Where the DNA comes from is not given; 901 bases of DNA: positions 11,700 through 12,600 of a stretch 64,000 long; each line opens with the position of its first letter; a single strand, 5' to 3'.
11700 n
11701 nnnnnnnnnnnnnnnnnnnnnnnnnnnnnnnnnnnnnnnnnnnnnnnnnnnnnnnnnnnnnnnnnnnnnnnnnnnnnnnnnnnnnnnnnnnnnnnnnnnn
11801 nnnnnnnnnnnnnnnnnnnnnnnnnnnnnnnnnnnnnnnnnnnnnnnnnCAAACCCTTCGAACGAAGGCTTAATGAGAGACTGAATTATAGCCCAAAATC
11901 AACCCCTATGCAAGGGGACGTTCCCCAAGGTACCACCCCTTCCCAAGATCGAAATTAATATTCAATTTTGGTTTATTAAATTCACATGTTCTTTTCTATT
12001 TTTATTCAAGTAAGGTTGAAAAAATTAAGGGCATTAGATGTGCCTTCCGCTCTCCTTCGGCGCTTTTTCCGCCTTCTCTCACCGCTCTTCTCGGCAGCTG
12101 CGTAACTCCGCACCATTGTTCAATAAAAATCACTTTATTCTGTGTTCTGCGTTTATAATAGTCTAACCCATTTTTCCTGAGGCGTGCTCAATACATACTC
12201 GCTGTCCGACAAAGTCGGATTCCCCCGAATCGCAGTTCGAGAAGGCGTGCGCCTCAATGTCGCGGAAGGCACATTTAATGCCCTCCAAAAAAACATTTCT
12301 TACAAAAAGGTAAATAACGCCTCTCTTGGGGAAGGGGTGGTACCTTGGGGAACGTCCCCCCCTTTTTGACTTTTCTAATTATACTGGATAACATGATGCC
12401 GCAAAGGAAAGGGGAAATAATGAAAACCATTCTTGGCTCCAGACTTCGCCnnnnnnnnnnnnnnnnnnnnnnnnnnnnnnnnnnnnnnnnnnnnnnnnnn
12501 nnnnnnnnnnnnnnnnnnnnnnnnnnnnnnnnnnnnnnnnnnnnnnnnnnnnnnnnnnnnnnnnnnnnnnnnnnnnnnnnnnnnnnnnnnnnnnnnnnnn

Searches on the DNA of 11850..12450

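Call 5: search_rna_families(source=window, start=11850, end=12450, threshold=evalue, max_evalue=10, show_alignments=3)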
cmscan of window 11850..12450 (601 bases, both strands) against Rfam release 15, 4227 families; matches with E-value up to 10: 4.
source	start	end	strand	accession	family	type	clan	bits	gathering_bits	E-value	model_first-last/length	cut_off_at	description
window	11926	12039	+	RF01269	snR80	Gene; snRNA; snoRNA; HACA-box;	CL00033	16.6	40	8.1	1-176/176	no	Small nucleolar RNA snR80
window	12004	12075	-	RF01461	rli24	Gene; sRNA;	-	15.8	100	3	1-158/158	no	Listeria sRNA rli22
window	12164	12193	-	RF01962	RMST_1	Gene; lncRNA;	-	12.9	40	2.3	1-61/61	no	Rhabdomyosarcoma 2 associated transcript conserved region 1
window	11972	12024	-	RF02350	psRNA6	Gene; sRNA;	-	8.5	60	7.5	1-333/333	no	Nitrosomonas sRNA psRNA6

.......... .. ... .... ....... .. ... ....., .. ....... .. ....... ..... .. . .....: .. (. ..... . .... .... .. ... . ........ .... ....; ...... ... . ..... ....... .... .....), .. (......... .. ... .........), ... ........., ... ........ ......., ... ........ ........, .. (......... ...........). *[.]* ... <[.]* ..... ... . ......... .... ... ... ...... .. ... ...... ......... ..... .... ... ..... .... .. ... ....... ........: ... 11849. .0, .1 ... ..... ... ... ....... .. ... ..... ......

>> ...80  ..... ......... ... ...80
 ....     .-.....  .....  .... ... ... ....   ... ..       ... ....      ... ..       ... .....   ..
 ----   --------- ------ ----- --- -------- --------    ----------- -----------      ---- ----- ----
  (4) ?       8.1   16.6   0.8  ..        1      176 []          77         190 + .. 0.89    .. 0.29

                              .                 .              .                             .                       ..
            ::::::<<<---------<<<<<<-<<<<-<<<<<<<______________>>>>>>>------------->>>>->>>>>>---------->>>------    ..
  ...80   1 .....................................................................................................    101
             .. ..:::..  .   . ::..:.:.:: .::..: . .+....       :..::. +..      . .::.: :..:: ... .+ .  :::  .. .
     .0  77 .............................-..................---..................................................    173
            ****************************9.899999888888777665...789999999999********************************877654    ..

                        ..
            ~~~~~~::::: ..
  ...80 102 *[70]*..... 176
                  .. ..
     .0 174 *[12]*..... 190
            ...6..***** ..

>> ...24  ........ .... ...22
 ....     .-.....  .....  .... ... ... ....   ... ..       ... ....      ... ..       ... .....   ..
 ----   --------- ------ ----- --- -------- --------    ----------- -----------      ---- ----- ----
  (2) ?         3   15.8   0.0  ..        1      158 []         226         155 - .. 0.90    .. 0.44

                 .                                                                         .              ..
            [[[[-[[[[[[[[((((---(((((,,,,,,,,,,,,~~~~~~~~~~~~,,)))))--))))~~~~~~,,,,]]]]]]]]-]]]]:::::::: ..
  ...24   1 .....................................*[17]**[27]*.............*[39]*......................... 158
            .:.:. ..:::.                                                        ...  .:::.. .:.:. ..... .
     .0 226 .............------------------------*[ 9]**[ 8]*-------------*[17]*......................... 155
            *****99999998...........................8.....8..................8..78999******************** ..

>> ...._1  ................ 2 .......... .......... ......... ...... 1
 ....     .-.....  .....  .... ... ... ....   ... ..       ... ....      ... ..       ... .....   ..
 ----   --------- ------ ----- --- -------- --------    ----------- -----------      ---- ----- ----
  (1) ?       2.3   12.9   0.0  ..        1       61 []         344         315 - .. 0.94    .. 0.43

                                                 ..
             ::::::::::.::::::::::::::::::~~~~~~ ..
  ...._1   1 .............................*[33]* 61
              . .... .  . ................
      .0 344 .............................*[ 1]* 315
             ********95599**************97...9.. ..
